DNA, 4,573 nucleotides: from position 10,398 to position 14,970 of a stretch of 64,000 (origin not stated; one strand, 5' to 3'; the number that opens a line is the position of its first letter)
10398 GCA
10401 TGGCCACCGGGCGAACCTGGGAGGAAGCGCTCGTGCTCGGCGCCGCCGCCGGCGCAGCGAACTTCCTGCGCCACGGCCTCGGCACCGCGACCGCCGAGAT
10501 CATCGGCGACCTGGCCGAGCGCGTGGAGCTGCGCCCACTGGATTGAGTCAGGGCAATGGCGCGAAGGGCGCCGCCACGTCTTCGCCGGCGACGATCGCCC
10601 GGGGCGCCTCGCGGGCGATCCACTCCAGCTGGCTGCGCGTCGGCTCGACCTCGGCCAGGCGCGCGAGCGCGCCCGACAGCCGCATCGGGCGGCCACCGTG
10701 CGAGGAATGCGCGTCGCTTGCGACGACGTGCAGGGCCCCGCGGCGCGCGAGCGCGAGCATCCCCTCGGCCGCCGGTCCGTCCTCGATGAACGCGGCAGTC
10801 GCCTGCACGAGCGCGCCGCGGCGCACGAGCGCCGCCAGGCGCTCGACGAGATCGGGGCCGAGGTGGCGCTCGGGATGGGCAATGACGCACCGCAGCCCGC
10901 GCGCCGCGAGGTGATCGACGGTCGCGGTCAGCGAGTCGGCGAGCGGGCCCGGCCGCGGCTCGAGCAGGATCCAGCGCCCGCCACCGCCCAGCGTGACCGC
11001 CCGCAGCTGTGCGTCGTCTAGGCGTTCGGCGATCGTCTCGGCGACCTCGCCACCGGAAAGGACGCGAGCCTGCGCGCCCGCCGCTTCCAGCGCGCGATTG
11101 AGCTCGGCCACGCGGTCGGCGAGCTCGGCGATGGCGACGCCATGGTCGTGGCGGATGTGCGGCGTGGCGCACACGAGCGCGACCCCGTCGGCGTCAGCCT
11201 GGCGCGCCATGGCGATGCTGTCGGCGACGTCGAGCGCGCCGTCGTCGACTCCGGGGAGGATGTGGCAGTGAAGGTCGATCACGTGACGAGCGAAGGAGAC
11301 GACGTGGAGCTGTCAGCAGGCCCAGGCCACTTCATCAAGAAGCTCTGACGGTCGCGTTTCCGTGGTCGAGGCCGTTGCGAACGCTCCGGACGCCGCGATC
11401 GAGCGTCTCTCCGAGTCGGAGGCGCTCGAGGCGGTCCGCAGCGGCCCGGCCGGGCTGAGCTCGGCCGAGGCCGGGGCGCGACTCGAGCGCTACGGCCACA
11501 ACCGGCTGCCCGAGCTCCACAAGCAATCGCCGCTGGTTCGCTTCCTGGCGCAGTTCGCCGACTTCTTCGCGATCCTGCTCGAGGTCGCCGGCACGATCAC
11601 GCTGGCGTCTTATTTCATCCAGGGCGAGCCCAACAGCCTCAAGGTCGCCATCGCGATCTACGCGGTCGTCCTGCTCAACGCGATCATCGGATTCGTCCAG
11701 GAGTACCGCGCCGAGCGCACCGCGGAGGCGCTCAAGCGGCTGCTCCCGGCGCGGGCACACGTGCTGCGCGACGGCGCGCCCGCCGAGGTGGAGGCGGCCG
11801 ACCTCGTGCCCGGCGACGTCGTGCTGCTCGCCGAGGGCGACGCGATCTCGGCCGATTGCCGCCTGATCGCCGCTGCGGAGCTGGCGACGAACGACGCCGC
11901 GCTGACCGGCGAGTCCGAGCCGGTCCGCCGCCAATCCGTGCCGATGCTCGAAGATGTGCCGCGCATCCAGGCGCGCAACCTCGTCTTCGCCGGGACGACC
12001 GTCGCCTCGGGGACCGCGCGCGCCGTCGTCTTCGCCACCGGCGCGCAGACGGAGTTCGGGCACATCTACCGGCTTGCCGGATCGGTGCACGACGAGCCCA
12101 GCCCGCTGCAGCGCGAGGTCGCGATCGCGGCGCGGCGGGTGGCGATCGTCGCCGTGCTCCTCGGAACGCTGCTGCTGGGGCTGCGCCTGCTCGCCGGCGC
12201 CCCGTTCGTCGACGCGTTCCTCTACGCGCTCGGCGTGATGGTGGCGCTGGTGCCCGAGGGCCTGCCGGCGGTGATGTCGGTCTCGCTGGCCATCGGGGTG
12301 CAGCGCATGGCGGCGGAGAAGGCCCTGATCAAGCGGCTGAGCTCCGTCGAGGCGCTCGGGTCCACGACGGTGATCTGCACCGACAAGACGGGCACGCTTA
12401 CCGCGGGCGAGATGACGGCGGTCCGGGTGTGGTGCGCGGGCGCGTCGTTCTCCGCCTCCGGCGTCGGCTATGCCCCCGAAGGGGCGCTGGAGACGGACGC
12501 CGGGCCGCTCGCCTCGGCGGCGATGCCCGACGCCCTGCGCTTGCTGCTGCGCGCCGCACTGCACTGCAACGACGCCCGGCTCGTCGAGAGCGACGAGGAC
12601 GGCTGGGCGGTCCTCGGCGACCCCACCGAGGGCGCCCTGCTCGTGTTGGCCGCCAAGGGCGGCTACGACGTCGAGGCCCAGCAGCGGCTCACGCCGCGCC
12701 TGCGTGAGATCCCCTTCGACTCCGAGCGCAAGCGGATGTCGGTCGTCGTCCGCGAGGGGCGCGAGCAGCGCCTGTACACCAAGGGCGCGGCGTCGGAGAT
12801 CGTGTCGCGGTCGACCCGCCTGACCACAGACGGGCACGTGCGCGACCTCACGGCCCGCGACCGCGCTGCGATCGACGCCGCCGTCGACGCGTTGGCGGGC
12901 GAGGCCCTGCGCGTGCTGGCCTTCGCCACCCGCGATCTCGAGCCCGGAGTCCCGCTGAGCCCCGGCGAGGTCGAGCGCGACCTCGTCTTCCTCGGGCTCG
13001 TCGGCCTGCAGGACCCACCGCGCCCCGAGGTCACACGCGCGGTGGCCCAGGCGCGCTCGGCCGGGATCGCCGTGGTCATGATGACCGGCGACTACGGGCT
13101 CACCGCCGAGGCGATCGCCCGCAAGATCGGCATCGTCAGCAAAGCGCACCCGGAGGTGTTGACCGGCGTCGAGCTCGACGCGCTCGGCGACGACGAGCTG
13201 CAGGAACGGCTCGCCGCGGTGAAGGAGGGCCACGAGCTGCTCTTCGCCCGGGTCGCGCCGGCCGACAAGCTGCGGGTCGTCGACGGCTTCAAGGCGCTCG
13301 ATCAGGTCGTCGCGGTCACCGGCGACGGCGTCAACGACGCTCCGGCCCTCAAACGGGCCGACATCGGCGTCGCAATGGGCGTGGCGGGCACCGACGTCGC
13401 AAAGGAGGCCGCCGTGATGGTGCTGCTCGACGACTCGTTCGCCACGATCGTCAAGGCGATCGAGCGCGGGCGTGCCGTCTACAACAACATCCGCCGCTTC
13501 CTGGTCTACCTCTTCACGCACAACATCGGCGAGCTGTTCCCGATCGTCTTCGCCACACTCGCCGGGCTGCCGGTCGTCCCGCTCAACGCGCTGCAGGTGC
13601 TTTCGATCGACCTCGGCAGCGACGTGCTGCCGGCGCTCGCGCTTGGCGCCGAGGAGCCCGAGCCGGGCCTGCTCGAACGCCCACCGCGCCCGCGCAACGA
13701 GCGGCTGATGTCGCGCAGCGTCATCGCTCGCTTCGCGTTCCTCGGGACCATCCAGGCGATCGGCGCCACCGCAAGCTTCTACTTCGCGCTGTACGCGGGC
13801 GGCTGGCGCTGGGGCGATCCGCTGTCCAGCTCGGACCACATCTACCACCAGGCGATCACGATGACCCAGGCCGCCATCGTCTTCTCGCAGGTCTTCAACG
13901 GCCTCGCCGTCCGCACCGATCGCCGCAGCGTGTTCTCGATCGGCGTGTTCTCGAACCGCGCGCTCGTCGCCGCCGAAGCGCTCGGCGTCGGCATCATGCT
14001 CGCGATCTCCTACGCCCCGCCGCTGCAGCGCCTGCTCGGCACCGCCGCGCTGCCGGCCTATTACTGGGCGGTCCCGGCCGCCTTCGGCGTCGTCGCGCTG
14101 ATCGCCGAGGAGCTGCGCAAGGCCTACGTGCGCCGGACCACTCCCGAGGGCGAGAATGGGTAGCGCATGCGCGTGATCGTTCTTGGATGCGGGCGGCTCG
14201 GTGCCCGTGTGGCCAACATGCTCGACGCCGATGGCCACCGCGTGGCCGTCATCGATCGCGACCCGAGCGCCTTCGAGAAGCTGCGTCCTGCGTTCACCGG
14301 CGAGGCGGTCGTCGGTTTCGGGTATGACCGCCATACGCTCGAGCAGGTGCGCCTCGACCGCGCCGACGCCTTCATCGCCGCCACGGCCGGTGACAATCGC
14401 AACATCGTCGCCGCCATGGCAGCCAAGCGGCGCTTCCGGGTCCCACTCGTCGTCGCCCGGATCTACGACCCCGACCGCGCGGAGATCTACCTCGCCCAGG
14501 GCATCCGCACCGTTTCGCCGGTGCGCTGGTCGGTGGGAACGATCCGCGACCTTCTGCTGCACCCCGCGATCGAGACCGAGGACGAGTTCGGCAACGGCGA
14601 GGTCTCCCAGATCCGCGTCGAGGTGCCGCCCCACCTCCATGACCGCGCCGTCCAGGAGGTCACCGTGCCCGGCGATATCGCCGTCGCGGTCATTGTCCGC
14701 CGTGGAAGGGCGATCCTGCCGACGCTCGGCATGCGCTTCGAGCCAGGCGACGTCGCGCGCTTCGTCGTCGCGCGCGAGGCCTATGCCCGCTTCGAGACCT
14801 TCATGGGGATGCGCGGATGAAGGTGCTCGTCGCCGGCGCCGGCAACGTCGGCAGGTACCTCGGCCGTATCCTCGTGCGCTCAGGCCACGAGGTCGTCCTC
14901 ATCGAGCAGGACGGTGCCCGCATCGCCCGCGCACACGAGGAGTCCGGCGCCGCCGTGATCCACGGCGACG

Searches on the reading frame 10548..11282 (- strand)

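Call 35: search_protein_families(library=pfam, proteins=[window:10548-11282:-], max_evalue=0.0001)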
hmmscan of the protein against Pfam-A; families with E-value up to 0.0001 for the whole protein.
window:10548-11282:- (244 aa): 1 family
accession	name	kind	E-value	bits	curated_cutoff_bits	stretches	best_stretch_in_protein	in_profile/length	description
PF19567.5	CpsB_CapC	-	3e-32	112.4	27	1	1-210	1-213/234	Capsular polysaccharide synthesis, CpsB/CapC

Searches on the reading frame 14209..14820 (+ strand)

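Call 35: search_protein_families(library=pfam, proteins=[window:14209-14820:+], max_evalue=0.0001)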
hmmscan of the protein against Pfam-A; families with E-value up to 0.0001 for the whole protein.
window:14209-14820:+ (203 aa): 2 families
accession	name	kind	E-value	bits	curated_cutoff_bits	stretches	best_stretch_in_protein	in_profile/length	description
PF02254.24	TrkA_N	-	1.3e-18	67.9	23.8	1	2-102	14-113/116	TrkA-N domain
PF02080.26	TrkA_C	-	3.8e-08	33.6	27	1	133-199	2-70/71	TrkA-C domain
